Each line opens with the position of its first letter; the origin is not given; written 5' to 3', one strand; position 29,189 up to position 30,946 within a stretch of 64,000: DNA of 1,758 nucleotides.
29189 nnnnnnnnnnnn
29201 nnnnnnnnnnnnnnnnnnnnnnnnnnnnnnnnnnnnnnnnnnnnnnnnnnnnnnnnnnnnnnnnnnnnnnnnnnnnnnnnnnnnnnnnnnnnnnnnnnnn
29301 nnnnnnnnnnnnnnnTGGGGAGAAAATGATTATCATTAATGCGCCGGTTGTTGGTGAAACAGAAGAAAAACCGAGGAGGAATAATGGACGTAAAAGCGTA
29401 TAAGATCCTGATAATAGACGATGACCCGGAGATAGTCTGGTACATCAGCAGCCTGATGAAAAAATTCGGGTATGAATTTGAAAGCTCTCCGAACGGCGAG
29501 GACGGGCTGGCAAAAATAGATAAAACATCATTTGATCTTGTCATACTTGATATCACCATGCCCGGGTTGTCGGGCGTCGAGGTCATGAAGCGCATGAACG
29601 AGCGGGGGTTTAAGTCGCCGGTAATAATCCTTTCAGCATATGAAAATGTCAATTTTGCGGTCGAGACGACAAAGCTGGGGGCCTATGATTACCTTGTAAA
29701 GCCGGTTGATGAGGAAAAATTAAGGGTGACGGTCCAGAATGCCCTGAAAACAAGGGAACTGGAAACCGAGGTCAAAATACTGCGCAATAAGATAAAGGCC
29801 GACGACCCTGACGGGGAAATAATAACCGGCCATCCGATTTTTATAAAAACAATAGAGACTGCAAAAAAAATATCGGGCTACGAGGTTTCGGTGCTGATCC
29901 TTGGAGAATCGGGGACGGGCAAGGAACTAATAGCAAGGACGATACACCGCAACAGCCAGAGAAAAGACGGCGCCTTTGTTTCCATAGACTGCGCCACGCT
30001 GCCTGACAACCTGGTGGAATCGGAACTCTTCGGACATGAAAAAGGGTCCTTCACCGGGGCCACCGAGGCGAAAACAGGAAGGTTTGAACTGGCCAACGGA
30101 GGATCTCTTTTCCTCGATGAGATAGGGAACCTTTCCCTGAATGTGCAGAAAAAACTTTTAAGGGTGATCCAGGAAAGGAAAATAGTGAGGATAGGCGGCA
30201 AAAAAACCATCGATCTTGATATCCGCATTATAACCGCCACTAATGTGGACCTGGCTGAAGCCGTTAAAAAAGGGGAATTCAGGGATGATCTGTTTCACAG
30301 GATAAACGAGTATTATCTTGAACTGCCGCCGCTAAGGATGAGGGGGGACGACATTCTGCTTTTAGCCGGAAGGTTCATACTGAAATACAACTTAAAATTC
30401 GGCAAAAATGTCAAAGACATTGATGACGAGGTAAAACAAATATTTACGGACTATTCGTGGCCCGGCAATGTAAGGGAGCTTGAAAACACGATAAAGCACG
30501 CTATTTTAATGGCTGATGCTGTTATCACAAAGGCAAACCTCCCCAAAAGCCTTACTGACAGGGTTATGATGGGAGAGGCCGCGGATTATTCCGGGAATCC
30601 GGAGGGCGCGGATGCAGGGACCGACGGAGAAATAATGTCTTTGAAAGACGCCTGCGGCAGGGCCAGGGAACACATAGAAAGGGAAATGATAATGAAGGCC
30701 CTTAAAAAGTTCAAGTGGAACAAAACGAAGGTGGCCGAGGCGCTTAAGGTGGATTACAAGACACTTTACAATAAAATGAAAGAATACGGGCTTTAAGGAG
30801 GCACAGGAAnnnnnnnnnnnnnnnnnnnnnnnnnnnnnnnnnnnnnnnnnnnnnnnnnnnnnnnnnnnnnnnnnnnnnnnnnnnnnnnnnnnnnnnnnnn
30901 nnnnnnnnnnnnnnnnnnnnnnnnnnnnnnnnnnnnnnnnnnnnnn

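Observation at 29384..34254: A sigma-54 activator, fliA and a hybrid REC-GAF-kinase occupy the usual flhF/flhG slot after flhA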

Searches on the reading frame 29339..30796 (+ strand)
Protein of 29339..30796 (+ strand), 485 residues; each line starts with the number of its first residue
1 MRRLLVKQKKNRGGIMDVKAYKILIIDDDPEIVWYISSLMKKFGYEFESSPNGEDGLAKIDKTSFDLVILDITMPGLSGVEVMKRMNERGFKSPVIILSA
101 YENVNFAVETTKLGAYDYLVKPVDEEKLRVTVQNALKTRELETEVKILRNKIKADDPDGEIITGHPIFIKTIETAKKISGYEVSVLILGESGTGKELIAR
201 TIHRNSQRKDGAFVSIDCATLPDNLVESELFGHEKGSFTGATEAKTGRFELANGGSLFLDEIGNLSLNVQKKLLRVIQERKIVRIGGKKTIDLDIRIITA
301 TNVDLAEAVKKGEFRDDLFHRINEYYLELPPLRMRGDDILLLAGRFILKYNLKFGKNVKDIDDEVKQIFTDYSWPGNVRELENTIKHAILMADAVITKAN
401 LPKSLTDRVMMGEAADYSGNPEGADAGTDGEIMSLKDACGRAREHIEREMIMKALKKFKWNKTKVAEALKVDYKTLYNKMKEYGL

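Call 4: search_protein_families(library=pfam, proteins=[window:29339-30796:+])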
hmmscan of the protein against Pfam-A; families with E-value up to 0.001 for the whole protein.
window:29339-30796:+ (485 aa): 9 families
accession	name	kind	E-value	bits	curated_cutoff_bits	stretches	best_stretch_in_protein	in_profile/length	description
PF00158.32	Sigma54_activat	-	2.1e-67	226.5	20.2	1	163-327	3-167/168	Sigma-54 interaction domain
PF00072.30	Response_reg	-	4.1e-28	98.2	30.2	1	23-132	1-110/111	Response regulator receiver domain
PF25601.1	AAA_lid_14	-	5.7e-22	77.8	27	1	333-408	1-77/87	AAA+ ATPase lid domain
PF14532.12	Sigma54_activ_2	-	4.4e-18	66.3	25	1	174-332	13-138/138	Sigma-54 interaction domain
PF02954.25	HTH_8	-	8.8e-14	51.4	22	1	443-483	2-42/42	Bacterial regulatory protein, Fis family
PF07728.20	AAA_5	-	3.3e-08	34.1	22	1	185-302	2-122/139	AAA domain (dynein-related subfamily)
PF07724.20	AAA_2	-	2.4e-07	31.4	27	1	183-313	4-135/166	AAA domain (Cdc48 subfamily)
PF18024.7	HTH_50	-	2.9e-05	24.1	27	1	433-485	2-49/50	Helix-turn-helix domain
PF01078.27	Mg_chelatase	-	0.0001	22.2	20.3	0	240-303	93-158/207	Magnesium chelatase, subunit ChlI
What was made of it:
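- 29384..30796 (+): NtrC-family sigma-54 activator response regulator (REC-AAA+-HTH_8), 470 aa. Pfam (call 4).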

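Call 5: search_protein_families(library=ncbifam, proteins=[window:29339-30796:+])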
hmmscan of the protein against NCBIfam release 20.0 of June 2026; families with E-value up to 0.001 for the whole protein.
window:29339-30796:+ (485 aa): 117 families (the best 25 are shown)
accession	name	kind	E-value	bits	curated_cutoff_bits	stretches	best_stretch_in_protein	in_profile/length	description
NF008469.0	PRK11361.1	equivalog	3.1e-129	431.6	714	1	20-485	4-456/461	acetoacetate metabolism transcriptional regulator AtoC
TIGR01818.1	ntrC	equivalog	1.1e-113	380.5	558.6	1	23-482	1-462/463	nitrogen regulation protein NR(I)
TIGR02915.1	PEP_resp_reg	equivalog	4.5e-113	378.4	502.6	1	23-485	1-444/445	PEP-CTERM-box response regulator transcription factor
NF041552.1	TF_PrdR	equivalog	1.6e-101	340.4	795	1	141-484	247-577/577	sigma-54 dependent transcriptional regulator PrdR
NF041946.1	LuxO_transreg_Vib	equivalog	3.9e-100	335.8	800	1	37-483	13-460/463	quorum-sensing sigma-54 dependent transcriptional regulator LuxO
NF007689.0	PRK10365.1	equivalog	1.7e-99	333.6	760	1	20-408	5-389/441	sigma-54-dependent response regulator transcription factor ZraR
NF008176.1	PRK10923.1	equivalog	4.3e-99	332.2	620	1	22-485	5-468/469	nitrogen regulation protein NR(I)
NF050807.1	TransRegFlbDCaul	equivalog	1.1e-97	327.7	750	1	63-483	44-438/454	sigma-54-dependent transcriptional regulator FlbD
TIGR01817.1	nifA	equivalog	1.3e-97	327.8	528.85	1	154-474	191-518/534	nif-specific transcriptional activator NifA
NF003451.0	PRK05022.1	equivalog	1.5e-96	324.1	476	1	131-484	158-509/512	nitric oxide reductase transcriptional regulator NorR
NF051870.1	NAssimRespRegNtrX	equivalog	2.9e-94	316.5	600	1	21-485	2-452/452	nitrogen assimilation response regulator NtrX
NF049963.1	RespRegFlgRCampy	domain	6.9e-94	315.1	750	1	52-393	33-368/429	fla regulon two-component system response regulator FlgR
NF011695.0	PRK15115.1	equivalog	1.6e-93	313.9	763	1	16-403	2-380/445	two-component system response regulator GlrR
NF038308.1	RNA_repair_RtcR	equivalog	3.7e-88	296.7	650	1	101-479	120-512/530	RNA repair transcriptional activator RtcR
TIGR02974.1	phageshock_pspF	equivalog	5.4e-85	285.6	443.55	1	166-483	6-336/336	phage shock protein operon transcriptional activator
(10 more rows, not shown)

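Call 13: find_encoding_contigs(protein=window:29384-30796:+, flank=10000, max_places=6)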
Protein window:29384-30796:+ (470 aa): 7 contigs read that carry it; 5 places shown.
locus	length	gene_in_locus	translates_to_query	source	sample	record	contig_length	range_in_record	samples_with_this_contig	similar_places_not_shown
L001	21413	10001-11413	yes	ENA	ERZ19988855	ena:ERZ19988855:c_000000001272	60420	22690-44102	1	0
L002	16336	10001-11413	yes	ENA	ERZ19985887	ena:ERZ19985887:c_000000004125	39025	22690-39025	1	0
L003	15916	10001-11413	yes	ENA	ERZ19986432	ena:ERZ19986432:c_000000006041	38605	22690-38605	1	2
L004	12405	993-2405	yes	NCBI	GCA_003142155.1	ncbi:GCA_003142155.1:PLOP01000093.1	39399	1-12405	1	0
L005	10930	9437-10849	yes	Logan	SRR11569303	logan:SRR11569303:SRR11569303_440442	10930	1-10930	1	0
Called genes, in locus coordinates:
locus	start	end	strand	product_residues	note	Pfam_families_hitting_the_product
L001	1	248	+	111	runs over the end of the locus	PF01052:FliMN_C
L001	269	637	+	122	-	-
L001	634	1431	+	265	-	PF00813:FliP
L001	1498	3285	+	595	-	PF00398:RrnaAD, PF02353:CMAS, PF05401:NodS (weak), PF13489:Methyltransf_23 (weak), PF08241:Methyltransf_11, PF08242:Methyltransf_12, PF13649:Methyltransf_25, PF13847:Methyltransf_31 (weak)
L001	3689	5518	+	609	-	PF16927:HisKA_7TM, PF13426:PAS_9 (weak), PF00512:HisKA, PF02518:HATPase_c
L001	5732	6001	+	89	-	PF01313:Bac_export_3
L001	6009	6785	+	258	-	PF01311:Bac_export_1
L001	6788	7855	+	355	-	PF01312:Bac_export_2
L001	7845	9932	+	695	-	PF00771:FHIPEP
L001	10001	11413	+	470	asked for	PF00072:Response_reg, PF00158:Sigma54_activat, PF14532:Sigma54_activ_2, PF07724:AAA_2 (weak), PF07728:AAA_5, PF25601:AAA_lid_14, PF02954:HTH_8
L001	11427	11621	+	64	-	-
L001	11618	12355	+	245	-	PF04542:Sigma70_r2, PF08281:Sigma70_r4_2 (faint), PF04545:Sigma70_r4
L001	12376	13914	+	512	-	PF00072:Response_reg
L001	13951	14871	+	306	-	PF00512:HisKA, PF02518:HATPase_c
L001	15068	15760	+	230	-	PF06429:Flg_bbr_C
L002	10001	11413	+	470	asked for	PF00072:Response_reg, PF00158:Sigma54_activat, PF14532:Sigma54_activ_2, PF07724:AAA_2 (weak), PF07728:AAA_5, PF25601:AAA_lid_14, PF02954:HTH_8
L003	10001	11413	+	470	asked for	PF00072:Response_reg, PF00158:Sigma54_activat, PF14532:Sigma54_activ_2, PF07724:AAA_2 (weak), PF07728:AAA_5, PF25601:AAA_lid_14, PF02954:HTH_8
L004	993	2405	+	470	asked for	PF00072:Response_reg, PF00158:Sigma54_activat, PF14532:Sigma54_activ_2, PF07724:AAA_2 (weak), PF07728:AAA_5, PF25601:AAA_lid_14, PF02954:HTH_8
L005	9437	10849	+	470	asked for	PF00072:Response_reg, PF00158:Sigma54_activat, PF14532:Sigma54_activ_2, PF07724:AAA_2 (weak), PF07728:AAA_5, PF25601:AAA_lid_14, PF02954:HTH_8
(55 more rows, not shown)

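Call 14: find_homologous_proteins(query=window:29384-30796:+, max_evalue=1e-40)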
Query window:29384-30796:+ (470 aa): 8000 proteins with E <= 1e-40 among 8000 candidates; the best 120 are listed.
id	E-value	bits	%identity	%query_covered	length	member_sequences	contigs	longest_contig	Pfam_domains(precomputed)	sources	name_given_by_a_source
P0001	0.0e+0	1033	100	100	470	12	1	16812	PF00158.33,PF07724.21,PF25601.2,PF02954.26,PF14532.13,PF07728.21,PF00072.31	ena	-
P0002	2.2e-278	941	90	100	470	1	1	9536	PF00158.33,PF07724.21,PF25601.2,PF02954.26,PF14532.13,PF07728.21,PF00072.31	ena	-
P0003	3.4e-260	882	84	100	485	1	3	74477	PF00158.33,PF07724.21,PF25601.2,PF02954.26,PF14532.13,PF07728.21,PF00072.31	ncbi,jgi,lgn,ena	jgi:DNA-binding NtrC family response regulator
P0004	1.4e-235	800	76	100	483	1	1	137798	PF00158.33,PF07724.21,PF25601.2,PF02954.26,PF14532.13,PF07728.21,PF00072.31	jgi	jgi:DNA-binding NtrC family response regulator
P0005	1.2e-226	771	74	99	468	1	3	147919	PF00158.33,PF07724.21,PF25601.2,PF02954.26,PF14532.13,PF07728.21,PF00072.31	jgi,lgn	jgi:DNA-binding NtrC family response regulator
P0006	1.1e-212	725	70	100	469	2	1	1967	PF00158.33,PF07724.21,PF25601.2,PF02954.26,PF14532.13,PF07728.21,PF00072.31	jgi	jgi:DNA-binding NtrC family response regulator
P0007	1.4e-210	718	70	100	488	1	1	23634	PF00158.33,PF07724.21,PF25601.2,PF02954.26,PF18024.8,PF14532.13,PF07728.21,PF00072.31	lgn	-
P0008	5.4e-195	667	65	100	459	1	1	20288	PF00158.33,PF07724.21,PF25601.2,PF02954.26,PF14532.13,PF07728.21,PF00072.31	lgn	-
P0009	2.1e-191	655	72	89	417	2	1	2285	PF00158.33,PF07724.21,PF25601.2,PF02954.26,PF14532.13,PF07728.21,PF00072.31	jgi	jgi:DNA-binding NtrC family response regulator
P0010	5.0e-190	650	86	73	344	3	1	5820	PF00158.33,PF07724.21,PF25601.2,PF02954.26,PF18024.8,PF14532.13,PF07728.21,PF01078.28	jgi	-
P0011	2.3e-187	641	63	99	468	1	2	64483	PF00158.33,PF07724.21,PF25601.2,PF02954.26,PF14532.13,PF07728.21,PF00072.31,PF01078.28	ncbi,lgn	-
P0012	2.5e-175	602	60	100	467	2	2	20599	PF00158.33,PF07724.21,PF25601.2,PF02954.26,PF14532.13,PF07728.21,PF00072.31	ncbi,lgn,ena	ncbi:MAG: sigma-54 dependent transcriptional regulator [bacterium]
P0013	1.7e-170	586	59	99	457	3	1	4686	PF00158.33,PF07724.21,PF25601.2,PF02954.26,PF14532.13,PF07728.21,PF00072.31,PF01078.28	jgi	-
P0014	3.5e-152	526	53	100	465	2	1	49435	PF00158.33,PF07724.21,PF25601.2,PF02954.26,PF18024.8,PF14532.13,PF07728.21,PF00072.31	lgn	-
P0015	9.3e-138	478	51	99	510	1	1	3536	PF00158.33,PF07724.21,PF25601.2,PF02954.26,PF14532.13,PF07728.21,PF00072.31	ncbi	-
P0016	2.7e-135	470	47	98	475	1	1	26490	PF00158.33,PF07724.21,PF25601.2,PF02954.26,PF14532.13,PF07728.21,PF00072.31,PF01078.28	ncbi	-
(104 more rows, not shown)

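Call 16: find_encoding_contigs(protein=P0004, flank=10000, max_places=2)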
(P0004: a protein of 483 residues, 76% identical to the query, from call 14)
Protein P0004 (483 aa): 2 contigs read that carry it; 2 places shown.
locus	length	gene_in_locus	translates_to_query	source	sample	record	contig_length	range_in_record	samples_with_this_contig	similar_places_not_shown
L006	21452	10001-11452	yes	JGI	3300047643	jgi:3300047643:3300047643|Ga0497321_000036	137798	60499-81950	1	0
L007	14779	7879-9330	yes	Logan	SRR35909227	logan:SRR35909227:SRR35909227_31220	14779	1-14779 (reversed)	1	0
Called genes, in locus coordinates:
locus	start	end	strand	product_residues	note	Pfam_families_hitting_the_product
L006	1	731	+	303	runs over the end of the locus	PF02154:FliM, PF01052:FliMN_C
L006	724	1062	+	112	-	PF01052:FliMN_C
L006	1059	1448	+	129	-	-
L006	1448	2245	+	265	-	PF00813:FliP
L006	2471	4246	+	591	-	PF16927:HisKA_7TM, PF13426:PAS_9, PF00512:HisKA, PF02518:HATPase_c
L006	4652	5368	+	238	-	PF00106:adh_short, PF08659:KR, PF13561:adh_short_C2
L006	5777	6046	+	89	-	PF01313:Bac_export_3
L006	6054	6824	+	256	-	PF01311:Bac_export_1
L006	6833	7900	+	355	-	PF01312:Bac_export_2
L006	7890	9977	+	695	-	PF00771:FHIPEP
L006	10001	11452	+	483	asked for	PF00072:Response_reg, PF00158:Sigma54_activat, PF14532:Sigma54_activ_2, PF07724:AAA_2, PF07728:AAA_5, PF25601:AAA_lid_14, PF02954:HTH_8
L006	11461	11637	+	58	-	-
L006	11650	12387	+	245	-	PF04542:Sigma70_r2, PF04545:Sigma70_r4, PF08281:Sigma70_r4_2 (weak)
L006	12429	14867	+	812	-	PF00072:Response_reg, PF00512:HisKA, PF02518:HATPase_c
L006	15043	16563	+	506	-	-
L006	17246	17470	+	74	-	PF15919:HicB_lk_antitox, PF21748:UPF0150 (weak)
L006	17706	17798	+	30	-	-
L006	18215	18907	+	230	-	PF06429:Flg_bbr_C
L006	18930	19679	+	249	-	PF00460:Flg_bb_rod, PF22692:LlgE_F_G_D1, PF06429:Flg_bbr_C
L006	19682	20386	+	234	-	PF08666:SAF, PF13144:ChapFlgA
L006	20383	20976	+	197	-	PF02107:FlgH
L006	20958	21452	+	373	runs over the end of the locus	PF02119:FlgI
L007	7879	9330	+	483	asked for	PF00072:Response_reg, PF00158:Sigma54_activat, PF14532:Sigma54_activ_2, PF07724:AAA_2, PF07728:AAA_5, PF25601:AAA_lid_14, PF02954:HTH_8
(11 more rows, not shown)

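Call 17: find_encoding_contigs(protein=P0011, flank=10000, max_places=2)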
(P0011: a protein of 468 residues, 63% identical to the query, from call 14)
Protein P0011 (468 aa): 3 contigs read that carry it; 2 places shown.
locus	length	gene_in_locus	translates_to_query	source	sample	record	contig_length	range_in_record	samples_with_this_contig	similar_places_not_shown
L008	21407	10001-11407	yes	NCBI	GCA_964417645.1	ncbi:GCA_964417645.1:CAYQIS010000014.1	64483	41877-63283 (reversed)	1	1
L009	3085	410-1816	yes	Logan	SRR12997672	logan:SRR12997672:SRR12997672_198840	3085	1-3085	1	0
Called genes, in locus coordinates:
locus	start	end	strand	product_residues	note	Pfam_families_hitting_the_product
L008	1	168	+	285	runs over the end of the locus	PF13677:MotB_plug, PF00691:OmpA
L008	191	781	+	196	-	PF03748:FliL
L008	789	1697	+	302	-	PF02154:FliM, PF01052:FliMN_C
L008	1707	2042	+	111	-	PF01052:FliMN_C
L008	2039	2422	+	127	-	-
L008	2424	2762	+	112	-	-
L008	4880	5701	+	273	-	PF00813:FliP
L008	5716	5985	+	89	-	PF01313:Bac_export_3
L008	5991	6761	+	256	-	PF01311:Bac_export_1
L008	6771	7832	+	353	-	PF01312:Bac_export_2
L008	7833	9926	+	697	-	PF00771:FHIPEP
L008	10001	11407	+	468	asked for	PF00072:Response_reg, PF00158:Sigma54_activat, PF01078:Mg_chelatase (faint), PF14532:Sigma54_activ_2, PF07724:AAA_2, PF07728:AAA_5, PF25601:AAA_lid_14, PF02954:HTH_8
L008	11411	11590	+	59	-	-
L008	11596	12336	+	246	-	PF04542:Sigma70_r2, PF04545:Sigma70_r4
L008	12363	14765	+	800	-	PF00072:Response_reg, PF13492:GAF_3 (faint), PF00512:HisKA, PF02518:HATPase_c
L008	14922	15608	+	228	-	PF06429:Flg_bbr_C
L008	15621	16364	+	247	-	PF00460:Flg_bb_rod, PF22692:LlgE_F_G_D1, PF06429:Flg_bbr_C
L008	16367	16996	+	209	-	PF13144:ChapFlgA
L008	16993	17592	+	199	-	PF02107:FlgH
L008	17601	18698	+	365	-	PF02119:FlgI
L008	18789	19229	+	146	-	-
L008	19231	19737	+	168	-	PF05130:FlgN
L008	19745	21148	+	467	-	PF22638:FlgK_D1, PF06429:Flg_bbr_C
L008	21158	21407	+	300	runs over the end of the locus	PF00669:Flagellin_N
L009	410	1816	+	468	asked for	PF00072:Response_reg, PF00158:Sigma54_activat, PF01078:Mg_chelatase (faint), PF14532:Sigma54_activ_2, PF07724:AAA_2, PF07728:AAA_5, PF25601:AAA_lid_14, PF02954:HTH_8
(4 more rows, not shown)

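Call 18: find_encoding_contigs(protein=P0014, flank=10000, max_places=2)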
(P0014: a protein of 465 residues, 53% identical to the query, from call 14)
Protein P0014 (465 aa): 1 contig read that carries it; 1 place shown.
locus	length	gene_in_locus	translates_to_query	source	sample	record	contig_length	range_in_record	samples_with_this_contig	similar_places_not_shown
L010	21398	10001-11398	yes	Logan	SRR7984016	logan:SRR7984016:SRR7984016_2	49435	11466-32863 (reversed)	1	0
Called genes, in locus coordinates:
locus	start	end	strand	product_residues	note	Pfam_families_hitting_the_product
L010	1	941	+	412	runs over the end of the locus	PF00460:Flg_bb_rod, PF22692:LlgE_F_G_D1, PF07559:FlgE_D2, PF06429:Flg_bbr_C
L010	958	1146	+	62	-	PF06289:FlbD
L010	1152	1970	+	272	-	PF01618:MotA_ExbB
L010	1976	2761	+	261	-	PF13677:MotB_plug, PF00691:OmpA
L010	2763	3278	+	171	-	PF03748:FliL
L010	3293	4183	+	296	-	PF02154:FliM, PF01052:FliMN_C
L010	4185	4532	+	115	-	PF01052:FliMN_C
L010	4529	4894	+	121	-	-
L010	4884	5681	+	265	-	PF00813:FliP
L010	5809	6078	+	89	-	PF01313:Bac_export_3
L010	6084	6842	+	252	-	PF01311:Bac_export_1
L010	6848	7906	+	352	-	PF01312:Bac_export_2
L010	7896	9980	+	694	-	PF00771:FHIPEP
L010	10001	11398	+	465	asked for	PF00072:Response_reg, PF00158:Sigma54_activat, PF14532:Sigma54_activ_2, PF07724:AAA_2 (weak), PF07728:AAA_5, PF25601:AAA_lid_14, PF02954:HTH_8, PF18024:HTH_50 (faint)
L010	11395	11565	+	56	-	-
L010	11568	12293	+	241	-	PF04542:Sigma70_r2, PF04545:Sigma70_r4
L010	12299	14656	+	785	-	PF00512:HisKA, PF02518:HATPase_c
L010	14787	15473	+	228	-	PF00460:Flg_bb_rod (weak), PF06429:Flg_bbr_C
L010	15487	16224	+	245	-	PF00460:Flg_bb_rod (weak), PF22692:LlgE_F_G_D1, PF06429:Flg_bbr_C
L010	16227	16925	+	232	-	PF13144:ChapFlgA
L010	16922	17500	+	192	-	PF02107:FlgH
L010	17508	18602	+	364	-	PF02119:FlgI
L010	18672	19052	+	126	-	-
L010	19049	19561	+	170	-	PF05130:FlgN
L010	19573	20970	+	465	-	PF00460:Flg_bb_rod, PF22638:FlgK_D1, PF06429:Flg_bbr_C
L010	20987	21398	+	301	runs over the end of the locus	PF00669:Flagellin_N, PF00700:Flagellin_C (weak)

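Call 19: find_encoding_contigs(protein=P0012, flank=10000, max_places=2)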
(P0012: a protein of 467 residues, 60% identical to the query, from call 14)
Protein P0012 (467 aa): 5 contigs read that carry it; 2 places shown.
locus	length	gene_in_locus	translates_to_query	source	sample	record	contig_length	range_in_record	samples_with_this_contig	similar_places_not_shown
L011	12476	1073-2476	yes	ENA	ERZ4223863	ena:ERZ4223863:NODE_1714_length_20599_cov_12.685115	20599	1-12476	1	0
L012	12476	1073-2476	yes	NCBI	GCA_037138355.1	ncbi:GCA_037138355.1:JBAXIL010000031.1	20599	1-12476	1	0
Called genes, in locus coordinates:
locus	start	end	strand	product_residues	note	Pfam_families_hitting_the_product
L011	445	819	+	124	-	PF05635:23S_rRNA_IVP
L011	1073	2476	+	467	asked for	PF00072:Response_reg, PF00158:Sigma54_activat, PF14532:Sigma54_activ_2, PF07724:AAA_2 (weak), PF07728:AAA_5, PF25601:AAA_lid_14, PF02954:HTH_8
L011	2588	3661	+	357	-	PF00072:Response_reg, PF00512:HisKA, PF02518:HATPase_c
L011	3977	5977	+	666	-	PF05547:Peptidase_M6 (faint)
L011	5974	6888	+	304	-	PF03687:UPF0164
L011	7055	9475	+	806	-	PF05231:MASE1, PF13188:PAS_8 (faint), PF13426:PAS_9 (weak), PF00512:HisKA, PF02518:HATPase_c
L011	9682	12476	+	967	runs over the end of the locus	PF01339:CheB_methylest, PF03705:CheR_N, PF01739:CheR, PF28159:CEP89 (faint), PF00989:PAS (faint), PF08448:PAS_4 (faint), PF13596:PAS_10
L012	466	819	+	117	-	PF05635:23S_rRNA_IVP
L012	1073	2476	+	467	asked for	PF00072:Response_reg, PF00158:Sigma54_activat, PF14532:Sigma54_activ_2, PF07724:AAA_2 (weak), PF07728:AAA_5, PF25601:AAA_lid_14, PF02954:HTH_8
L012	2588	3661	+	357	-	PF00072:Response_reg, PF00512:HisKA, PF02518:HATPase_c, PF14501:HATPase_c_5 (faint)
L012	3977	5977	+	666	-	PF05547:Peptidase_M6 (faint)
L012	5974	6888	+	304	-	PF03687:UPF0164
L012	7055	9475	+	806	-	PF05231:MASE1, PF13188:PAS_8 (faint), PF13426:PAS_9 (weak), PF00512:HisKA, PF02518:HATPase_c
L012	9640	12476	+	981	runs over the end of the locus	PF01339:CheB_methylest, PF03705:CheR_N, PF01739:CheR, PF28159:CEP89 (faint), PF00989:PAS (faint), PF08448:PAS_4 (faint), PF13596:PAS_10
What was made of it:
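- The REC-kinase, by contrast, accompanies the regulator in every genome examined, including L011 outside a visible flagellar cluster (call 19).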

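Call 20: find_encoding_contigs(protein=P0016, flank=10000, max_places=2)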
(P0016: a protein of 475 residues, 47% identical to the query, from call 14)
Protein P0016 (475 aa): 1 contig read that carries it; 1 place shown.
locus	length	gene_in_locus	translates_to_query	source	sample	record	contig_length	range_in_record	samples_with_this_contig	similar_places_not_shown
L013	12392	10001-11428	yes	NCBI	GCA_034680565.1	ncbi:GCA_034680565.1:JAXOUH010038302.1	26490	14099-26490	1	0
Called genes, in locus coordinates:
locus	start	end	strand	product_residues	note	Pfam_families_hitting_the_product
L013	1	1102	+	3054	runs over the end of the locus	PF00501:AMP-binding, PF23024:AMP-dom_DIP2-like, PF00550:PP-binding, PF00668:Condensation, PF00501:AMP-binding, PF13193:AMP-binding_C, PF00550:PP-binding, PF00668:Condensation, +4 more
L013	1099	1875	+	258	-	PF22624:AASDHPPT_N (weak), PF01648:ACPS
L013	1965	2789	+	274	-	PF05175:MTS, PF13489:Methyltransf_23, PF01209:Ubie_methyltran (weak), PF13847:Methyltransf_31, PF08241:Methyltransf_11, PF08242:Methyltransf_12, PF13649:Methyltransf_25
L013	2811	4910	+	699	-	PF01590:GAF, PF13185:GAF_2, PF13492:GAF_3 (weak), PF00512:HisKA, PF02518:HATPase_c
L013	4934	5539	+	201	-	PF00072:Response_reg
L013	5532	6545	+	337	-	PF00072:Response_reg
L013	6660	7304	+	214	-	PF13620:CarboxypepD_reg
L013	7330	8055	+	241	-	-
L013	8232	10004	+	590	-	PF13185:GAF_2 (faint), PF13492:GAF_3 (faint), PF01590:GAF (faint), PF00512:HisKA, PF02518:HATPase_c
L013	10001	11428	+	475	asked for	PF00072:Response_reg, PF00158:Sigma54_activat, PF01078:Mg_chelatase (faint), PF14532:Sigma54_activ_2, PF07724:AAA_2 (faint), PF07728:AAA_5 (weak), PF25601:AAA_lid_14, PF02954:HTH_8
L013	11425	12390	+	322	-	?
